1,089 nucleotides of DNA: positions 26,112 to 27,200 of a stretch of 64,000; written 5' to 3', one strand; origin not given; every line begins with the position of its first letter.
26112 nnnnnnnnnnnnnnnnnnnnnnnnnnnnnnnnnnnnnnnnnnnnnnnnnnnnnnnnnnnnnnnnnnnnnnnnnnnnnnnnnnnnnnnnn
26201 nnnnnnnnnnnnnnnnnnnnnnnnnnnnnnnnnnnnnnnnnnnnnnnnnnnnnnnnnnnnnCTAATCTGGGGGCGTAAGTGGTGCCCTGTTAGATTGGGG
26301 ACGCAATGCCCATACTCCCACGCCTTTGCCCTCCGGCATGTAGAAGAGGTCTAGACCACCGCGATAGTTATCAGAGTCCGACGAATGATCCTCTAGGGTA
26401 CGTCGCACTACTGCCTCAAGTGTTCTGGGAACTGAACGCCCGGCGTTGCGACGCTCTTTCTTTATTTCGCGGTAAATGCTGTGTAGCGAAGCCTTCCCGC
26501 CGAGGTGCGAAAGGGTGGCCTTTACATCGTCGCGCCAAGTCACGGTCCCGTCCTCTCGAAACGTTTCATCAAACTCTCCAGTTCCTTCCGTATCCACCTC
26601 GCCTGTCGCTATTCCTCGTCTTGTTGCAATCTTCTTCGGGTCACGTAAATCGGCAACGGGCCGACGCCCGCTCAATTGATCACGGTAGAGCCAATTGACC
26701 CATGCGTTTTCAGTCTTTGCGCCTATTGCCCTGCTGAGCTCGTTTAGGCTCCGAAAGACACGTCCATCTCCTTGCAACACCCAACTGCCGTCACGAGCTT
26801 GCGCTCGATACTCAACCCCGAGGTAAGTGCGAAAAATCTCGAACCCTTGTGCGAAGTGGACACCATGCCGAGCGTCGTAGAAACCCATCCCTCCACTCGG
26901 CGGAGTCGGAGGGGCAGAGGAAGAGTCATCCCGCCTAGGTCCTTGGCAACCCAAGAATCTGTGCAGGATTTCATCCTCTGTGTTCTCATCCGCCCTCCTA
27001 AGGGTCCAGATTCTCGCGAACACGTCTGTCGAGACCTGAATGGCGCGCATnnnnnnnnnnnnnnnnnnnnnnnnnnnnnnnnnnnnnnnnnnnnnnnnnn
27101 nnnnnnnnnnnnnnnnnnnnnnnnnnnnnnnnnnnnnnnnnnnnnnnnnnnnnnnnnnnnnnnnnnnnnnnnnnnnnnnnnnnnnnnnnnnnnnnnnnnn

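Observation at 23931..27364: Intact tRNA-Arg(CCU) and a decayed partial copy bracket a two-gene module, followed by a ~1.1-kb GC-poor insert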

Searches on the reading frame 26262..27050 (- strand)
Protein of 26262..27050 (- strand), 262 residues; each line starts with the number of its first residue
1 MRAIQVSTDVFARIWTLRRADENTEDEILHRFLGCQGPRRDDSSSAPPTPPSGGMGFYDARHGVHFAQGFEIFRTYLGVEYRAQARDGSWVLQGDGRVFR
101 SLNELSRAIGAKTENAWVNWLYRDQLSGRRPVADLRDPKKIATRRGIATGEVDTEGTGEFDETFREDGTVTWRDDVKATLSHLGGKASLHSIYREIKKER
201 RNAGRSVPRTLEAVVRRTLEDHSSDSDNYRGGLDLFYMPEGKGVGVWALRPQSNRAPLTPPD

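Call 6: search_protein_families(library=pfam, proteins=[window:26262-27050:-], max_evalue=0.01)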
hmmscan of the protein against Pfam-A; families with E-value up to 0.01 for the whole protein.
window:26262-27050:- (262 aa): 0 families

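Call 8: search_protein_families(library=ncbifam, proteins=[window:26262-27050:-], max_evalue=0.1)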
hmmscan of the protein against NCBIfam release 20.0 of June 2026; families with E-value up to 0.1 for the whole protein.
window:26262-27050:- (262 aa): 0 families

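Call 9: search_protein_families(library=phrogs, proteins=[window:26262-27050:-], max_evalue=0.1)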
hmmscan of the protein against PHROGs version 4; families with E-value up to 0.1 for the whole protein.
window:26262-27050:- (262 aa): 2 families
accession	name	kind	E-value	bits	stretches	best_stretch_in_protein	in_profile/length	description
phrog_24538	-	unknown function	0.016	16.3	1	95-154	37-97/109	-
phrog_1915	-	unknown function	0.089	14.1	0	181-247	37-107/141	-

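Call 10: search_protein_families(library=padloc, proteins=[window:26262-27050:-], max_evalue=0.1)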
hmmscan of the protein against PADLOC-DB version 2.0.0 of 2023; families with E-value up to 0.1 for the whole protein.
window:26262-27050:- (262 aa): 0 families

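Call 13: find_encoding_contigs(protein=window:26262-27050:-, flank=10000, max_places=10)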
Protein window:26262-27050:- (262 aa): no gene with exactly this product is on record in the collection.

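Call 14: find_homologous_proteins(query=window:26262-27050:-, max_evalue=0.001)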
Query window:26262-27050:- (262 aa): 235 proteins with E <= 0.001 among 1540 candidates; the best 120 are listed.
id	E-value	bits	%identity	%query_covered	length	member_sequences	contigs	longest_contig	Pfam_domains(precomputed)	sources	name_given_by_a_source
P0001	1.6e-175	600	100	100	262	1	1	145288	-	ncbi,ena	-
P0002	1.9e-86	308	58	95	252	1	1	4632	-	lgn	-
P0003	5.0e-85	303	59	95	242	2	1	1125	-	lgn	-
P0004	1.3e-84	302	58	95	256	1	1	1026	-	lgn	-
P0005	1.4e-84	301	59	95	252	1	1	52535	-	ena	-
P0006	1.1e-83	299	58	95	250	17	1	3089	-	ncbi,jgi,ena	jgi:hypothetical protein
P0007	1.4e-83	298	59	95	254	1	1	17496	-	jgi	jgi:hypothetical protein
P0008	2.1e-83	298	57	95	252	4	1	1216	-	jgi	jgi:hypothetical protein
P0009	6.7e-82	293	56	95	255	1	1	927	-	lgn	-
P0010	1.8e-81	291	59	95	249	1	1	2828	-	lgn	-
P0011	2.0e-81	291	59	95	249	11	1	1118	-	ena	-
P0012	2.0e-81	291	57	95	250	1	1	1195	-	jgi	jgi:hypothetical protein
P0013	2.2e-80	288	55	95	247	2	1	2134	-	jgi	-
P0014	3.3e-80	287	55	95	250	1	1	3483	-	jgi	jgi:hypothetical protein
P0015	4.1e-80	287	57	95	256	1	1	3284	-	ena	-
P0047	3.8e-75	271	55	95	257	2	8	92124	-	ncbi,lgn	-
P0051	3.0e-74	268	53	95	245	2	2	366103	-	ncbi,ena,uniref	ncbi:hypothetical protein [Bradyrhizobium sp.]|uniref:hypothetical protein n=1 Tax=Bradyrhizobium sp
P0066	2.8e-70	255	51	95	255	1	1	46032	-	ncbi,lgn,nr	ncbi:MAG: hypothetical protein K8R48_10490 [Alphaproteobacteria bacterium]|nr:hypothetical protein [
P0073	4.5e-69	251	54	95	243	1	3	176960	-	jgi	jgi:hypothetical protein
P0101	2.5e-60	222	48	95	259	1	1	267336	-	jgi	jgi:hypothetical protein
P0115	4.6e-57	211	45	95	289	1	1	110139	-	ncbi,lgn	-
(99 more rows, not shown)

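Call 15: find_encoding_contigs(protein=P0005, flank=6000, max_places=3)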
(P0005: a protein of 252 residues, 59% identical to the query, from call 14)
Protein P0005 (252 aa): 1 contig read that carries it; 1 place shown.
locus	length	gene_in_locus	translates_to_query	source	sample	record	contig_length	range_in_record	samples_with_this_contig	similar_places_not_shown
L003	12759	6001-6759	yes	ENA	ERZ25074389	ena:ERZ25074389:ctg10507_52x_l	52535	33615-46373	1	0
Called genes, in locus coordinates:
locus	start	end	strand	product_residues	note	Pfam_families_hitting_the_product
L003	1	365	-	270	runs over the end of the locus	-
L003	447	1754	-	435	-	-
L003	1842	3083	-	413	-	PF11867:T1RH-like_C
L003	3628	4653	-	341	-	PF00497:SBP_bac_3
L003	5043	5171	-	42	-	-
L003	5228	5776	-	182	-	PF00239:Resolvase, PF02796:HTH_7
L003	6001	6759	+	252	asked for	-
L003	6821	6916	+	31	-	-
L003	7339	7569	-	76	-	-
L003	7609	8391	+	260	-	-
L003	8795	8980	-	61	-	-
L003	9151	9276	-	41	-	-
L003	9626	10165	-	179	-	PF08843:AbiEii (weak)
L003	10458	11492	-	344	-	-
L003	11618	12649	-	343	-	-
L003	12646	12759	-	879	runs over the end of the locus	-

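Call 16: find_encoding_contigs(protein=P0051, flank=6000, max_places=3)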
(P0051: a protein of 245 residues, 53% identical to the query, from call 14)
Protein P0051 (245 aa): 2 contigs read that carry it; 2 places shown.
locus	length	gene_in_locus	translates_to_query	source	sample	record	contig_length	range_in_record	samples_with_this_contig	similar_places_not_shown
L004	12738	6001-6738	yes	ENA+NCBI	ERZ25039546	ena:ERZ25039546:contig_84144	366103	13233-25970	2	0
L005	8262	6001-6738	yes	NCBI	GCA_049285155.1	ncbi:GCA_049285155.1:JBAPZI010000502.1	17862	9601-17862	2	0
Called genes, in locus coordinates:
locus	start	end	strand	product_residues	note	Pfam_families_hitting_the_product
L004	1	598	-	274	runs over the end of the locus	PF00561:Abhydrolase_1, PF12146:Hydrolase_4, PF12697:Abhydrolase_6, PF00326:Peptidase_S9 (faint)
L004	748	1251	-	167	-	-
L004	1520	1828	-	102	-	PF02148:zf-UBP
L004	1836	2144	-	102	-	PF07110:EthD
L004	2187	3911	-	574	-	PF00027:cNMP_binding, PF01266:DAO (weak), PF07992:Pyr_redox_2, PF13738:Pyr_redox_3, PF00070:Pyr_redox (weak)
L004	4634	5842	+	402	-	PF00589:Phage_integrase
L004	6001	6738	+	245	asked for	-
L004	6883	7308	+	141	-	PF20346:DUF6641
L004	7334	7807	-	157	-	-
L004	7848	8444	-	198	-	-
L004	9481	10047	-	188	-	PF00589:Phage_integrase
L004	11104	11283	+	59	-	-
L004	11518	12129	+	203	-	-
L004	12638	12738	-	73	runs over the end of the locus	-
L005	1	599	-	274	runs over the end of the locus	PF00561:Abhydrolase_1, PF12146:Hydrolase_4, PF12697:Abhydrolase_6, PF00326:Peptidase_S9 (faint)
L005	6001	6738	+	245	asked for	-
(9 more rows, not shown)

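Call 17: find_encoding_contigs(protein=P0047, flank=6000, max_places=3)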
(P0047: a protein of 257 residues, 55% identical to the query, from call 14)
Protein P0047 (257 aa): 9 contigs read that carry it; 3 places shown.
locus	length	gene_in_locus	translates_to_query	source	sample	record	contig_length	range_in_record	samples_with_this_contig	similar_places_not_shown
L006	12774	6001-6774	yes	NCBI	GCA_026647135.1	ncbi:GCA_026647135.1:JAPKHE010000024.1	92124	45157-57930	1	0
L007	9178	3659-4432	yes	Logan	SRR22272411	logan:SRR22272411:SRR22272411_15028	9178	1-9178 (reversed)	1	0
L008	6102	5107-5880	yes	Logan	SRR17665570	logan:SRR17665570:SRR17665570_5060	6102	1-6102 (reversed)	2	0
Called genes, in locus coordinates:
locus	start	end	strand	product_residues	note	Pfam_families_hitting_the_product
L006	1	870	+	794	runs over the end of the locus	PF20437:LonC_helical, PF13654:AAA_32, PF20436:LonB_AAA-LID, PF05362:Lon_C (weak)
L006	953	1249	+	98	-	PF03795:YCII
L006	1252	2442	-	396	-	PF07690:MFS_1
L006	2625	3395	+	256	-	PF02311:AraC_binding, PF07883:Cupin_2 (faint), PF12833:HTH_18, PF00165:HTH_AraC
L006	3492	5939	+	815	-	PF00070:Pyr_redox (faint), PF00890:FAD_binding_2 (faint), PF01266:DAO, PF07992:Pyr_redox_2 (faint), PF13450:NAD_binding_8 (faint), PF16350:FAO_M, PF01571:GCV_T, PF08669:GCV_T_C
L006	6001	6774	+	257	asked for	-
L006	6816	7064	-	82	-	PF06906:DUF1272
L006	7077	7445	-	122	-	PF11969:DcpS_C, PF01230:HIT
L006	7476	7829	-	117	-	PF01503:PRA-PH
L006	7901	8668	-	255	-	PF00977:His_biosynth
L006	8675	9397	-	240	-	PF00977:His_biosynth, PF01207:Dus (faint)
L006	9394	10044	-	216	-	PF00117:GATase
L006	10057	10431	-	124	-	PF10947:DUF2628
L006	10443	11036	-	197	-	PF00475:IGPD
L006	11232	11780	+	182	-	PF00227:Proteasome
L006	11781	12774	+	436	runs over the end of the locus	PF00493:MCM (faint), PF05496:RuvB_N (faint), PF13191:AAA_16 (faint), PF00004:AAA (weak), PF07728:AAA_5 (weak), PF13401:AAA_22 (faint), PF07724:AAA_2, PF00004:AAA (weak)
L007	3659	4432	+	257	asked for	-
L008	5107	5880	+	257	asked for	-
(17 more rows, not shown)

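Call 22: list_cluster_members(proteins=[window:26262-27050:-, window:25148-26188:+, window:24030-25148:+, window:27365-28057:-, window:27096-27389:+, window:29032-29946:+])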
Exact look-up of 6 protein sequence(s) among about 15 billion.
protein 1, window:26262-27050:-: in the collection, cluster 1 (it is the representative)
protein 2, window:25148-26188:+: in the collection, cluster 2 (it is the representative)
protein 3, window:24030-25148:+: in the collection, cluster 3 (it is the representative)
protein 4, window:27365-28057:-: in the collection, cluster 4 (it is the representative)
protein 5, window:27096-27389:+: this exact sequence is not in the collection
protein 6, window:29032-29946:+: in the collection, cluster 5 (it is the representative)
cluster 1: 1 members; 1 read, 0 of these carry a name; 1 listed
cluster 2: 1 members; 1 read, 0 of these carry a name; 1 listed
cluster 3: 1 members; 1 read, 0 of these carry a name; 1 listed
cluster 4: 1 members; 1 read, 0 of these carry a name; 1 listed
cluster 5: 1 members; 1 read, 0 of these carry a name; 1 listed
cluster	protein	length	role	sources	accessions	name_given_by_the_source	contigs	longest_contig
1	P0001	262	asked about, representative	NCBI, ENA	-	-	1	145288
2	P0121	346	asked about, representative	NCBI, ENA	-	-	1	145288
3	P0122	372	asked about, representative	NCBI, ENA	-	-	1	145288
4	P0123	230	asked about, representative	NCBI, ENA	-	-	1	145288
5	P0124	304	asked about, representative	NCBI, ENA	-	-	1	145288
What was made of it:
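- All window proteins that were looked up are singletons at 90% identity (call 22), so no event can be dated.
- Tried and rejected: All window proteins that were looked up are singletons at 90% identity (call 22).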

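Call 28: find_encoding_contigs(protein=P0073, flank=5000, max_places=2)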
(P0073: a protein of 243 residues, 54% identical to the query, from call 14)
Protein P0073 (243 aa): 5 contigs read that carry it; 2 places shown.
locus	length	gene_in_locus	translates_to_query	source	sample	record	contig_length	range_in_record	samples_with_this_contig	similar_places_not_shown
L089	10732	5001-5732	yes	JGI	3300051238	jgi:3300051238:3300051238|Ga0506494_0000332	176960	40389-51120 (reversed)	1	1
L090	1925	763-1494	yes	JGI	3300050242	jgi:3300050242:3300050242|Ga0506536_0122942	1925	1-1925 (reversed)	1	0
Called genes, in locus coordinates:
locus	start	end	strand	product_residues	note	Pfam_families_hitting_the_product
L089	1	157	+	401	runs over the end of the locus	PF00590:TP_methylase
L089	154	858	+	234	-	PF00590:TP_methylase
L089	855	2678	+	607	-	PF11760:CbiG_N, PF01890:CbiG_C, PF00590:TP_methylase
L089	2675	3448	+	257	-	PF00590:TP_methylase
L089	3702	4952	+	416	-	PF05977:MFS_3, PF07690:MFS_1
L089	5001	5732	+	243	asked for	-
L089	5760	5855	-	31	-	-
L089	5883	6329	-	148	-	PF08818:DUF1801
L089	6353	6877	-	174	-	PF08818:DUF1801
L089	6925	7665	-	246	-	PF02571:CbiJ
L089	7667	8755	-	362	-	PF01888:CbiD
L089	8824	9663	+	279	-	PF00590:TP_methylase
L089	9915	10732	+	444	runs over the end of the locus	PF01656:CbiA, PF13500:AAA_26, PF07685:GATase_3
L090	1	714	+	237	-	?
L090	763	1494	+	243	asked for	-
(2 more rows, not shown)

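Call 29: find_encoding_contigs(protein=P0101, flank=5000, max_places=2)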
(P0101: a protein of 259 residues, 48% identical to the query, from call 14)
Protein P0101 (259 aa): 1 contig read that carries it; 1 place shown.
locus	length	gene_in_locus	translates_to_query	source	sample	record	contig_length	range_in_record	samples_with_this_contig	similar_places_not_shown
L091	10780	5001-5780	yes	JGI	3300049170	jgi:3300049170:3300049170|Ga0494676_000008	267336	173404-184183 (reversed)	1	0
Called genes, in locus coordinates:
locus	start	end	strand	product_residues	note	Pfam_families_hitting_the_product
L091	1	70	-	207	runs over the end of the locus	-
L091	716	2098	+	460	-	PF00589:Phage_integrase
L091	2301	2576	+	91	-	-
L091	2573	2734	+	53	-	-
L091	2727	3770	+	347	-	-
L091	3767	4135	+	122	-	-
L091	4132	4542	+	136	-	-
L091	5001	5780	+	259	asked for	-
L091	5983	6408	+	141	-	-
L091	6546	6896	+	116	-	-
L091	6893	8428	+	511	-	-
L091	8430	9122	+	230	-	-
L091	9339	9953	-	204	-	PF02661:Fic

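Call 30: find_encoding_contigs(protein=P0066, flank=5000, max_places=2)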
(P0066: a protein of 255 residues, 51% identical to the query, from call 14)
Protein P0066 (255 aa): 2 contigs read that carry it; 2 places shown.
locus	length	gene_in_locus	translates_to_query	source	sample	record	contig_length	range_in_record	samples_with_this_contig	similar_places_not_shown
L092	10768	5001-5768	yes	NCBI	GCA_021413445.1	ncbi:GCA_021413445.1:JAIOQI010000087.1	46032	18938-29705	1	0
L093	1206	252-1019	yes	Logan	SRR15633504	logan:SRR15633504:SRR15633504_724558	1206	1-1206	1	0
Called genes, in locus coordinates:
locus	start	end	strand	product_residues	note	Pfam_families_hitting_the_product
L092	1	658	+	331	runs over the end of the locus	PF01300:Sua5_yciO_yrdC, PF03481:Sua5_C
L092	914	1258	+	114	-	PF18291:HU-HIG, PF00216:Bac_DNA_binding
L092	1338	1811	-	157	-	PF03449:GreA_GreB_N, PF01272:GreA_GreB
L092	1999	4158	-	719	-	-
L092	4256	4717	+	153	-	PF09424:YqeY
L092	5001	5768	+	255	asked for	-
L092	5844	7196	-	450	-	PF01134:GIDA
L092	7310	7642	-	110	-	-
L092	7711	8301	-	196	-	-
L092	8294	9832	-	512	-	PF00171:Aldedh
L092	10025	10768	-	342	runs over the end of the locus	PF08240:ADH_N, PF16912:Glu_dehyd_C, PF00107:ADH_zinc_N, PF13602:ADH_zinc_N_2 (weak)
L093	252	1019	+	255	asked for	-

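Call 31: find_encoding_contigs(protein=P0115, flank=5000, max_places=2)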
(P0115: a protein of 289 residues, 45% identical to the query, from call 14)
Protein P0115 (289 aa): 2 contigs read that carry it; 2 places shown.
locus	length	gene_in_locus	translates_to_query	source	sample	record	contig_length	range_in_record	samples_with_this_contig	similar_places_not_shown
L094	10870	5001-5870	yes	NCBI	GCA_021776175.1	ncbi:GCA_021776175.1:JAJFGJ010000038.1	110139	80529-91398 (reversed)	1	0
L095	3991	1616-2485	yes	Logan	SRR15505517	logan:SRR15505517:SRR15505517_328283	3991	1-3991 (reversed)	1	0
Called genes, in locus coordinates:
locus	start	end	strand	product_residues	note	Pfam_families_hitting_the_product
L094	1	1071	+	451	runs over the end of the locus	PF02754:CCG (weak)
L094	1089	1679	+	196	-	PF12007:DUF3501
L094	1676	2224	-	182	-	PF06347:SH3_4, PF08239:SH3_3 (faint), PF06347:SH3_4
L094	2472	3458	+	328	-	PF00389:2-Hacid_dh, PF02826:2-Hacid_dh_C, PF03446:NAD_binding_2 (weak)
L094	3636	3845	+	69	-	PF07311:Dodecin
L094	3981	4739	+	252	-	PF00106:adh_short, PF08659:KR, PF13561:adh_short_C2, PF08643:DUF1776 (weak)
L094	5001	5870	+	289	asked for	-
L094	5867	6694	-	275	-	PF00899:ThiF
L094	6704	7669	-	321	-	PF00291:PALP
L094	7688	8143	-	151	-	PF02082:Rrf2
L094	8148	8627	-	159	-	PF00692:dUTPase, PF22769:DCD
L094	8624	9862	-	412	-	PF02441:Flavoprotein, PF04127:DFP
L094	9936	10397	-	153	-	PF12840:HTH_20 (weak), PF13404:HTH_AsnC-type, PF13412:HTH_24, PF01037:AsnC_trans_reg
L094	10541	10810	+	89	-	PF19883:DUF6356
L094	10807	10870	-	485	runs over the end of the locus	PF01656:CbiA, PF13500:AAA_26, PF07685:GATase_3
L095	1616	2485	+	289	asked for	-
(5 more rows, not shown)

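Call 39: find_related_loci(query=A1, collection=viral_contigs, flank=6000)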
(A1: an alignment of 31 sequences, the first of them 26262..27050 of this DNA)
Query A1 (262 aa) in viral_contigs; peptide patterns used: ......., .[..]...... (x = any residue, [..] = any of these).
84 stretches matched a pattern; 1 encode a relative of the query (tblastn E <= 1e-3); 1 distinct loci.
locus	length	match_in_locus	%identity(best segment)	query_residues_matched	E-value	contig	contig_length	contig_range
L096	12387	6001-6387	41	2-136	4e-26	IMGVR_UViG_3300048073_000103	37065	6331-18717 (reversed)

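Call 40: find_encoding_contigs(protein=P0007, flank=6000, max_places=2)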
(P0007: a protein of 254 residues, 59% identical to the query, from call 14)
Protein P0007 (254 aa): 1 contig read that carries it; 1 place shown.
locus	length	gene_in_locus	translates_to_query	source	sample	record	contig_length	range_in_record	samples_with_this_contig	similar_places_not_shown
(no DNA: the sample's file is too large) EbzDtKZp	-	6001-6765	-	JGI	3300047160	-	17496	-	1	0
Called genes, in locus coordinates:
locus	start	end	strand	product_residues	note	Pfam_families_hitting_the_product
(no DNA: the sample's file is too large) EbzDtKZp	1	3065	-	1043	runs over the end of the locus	PF03175:DNA_pol_B_2 (weak)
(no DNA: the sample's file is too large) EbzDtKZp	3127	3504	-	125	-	-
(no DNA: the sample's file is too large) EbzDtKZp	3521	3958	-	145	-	-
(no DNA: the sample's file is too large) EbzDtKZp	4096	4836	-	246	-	-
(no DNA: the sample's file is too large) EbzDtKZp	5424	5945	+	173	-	-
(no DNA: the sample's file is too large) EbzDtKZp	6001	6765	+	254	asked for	-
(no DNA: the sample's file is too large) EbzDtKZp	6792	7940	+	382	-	PF01867:Cas_Cas1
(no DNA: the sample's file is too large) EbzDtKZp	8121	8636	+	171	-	PF01844:HNH (weak), PF14279:HNH_5 (weak)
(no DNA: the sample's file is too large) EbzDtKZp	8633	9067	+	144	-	PF11969:DcpS_C, PF01230:HIT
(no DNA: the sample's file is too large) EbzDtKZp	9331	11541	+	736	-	PF12102:MrcB_N, PF07728:AAA_5, PF28529:McrB_lid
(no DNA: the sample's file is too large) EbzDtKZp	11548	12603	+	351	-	PF10117:McrBC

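Call 41: find_encoding_contigs(protein=P0002, flank=6000, max_places=2)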
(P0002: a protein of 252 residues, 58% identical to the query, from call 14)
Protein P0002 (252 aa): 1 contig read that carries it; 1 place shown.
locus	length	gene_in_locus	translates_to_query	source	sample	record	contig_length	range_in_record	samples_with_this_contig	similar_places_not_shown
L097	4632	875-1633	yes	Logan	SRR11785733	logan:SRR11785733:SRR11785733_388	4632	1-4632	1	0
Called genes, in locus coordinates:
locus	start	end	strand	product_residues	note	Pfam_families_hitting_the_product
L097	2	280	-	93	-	?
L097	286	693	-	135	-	PF04273:BLH_phosphatase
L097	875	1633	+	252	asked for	-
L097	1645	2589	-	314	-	PF01118:Semialdhyde_dh, PF22698:Semialdhyde_dhC_1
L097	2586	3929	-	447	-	PF00696:AA_kinase, PF04768:NAT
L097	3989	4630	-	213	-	?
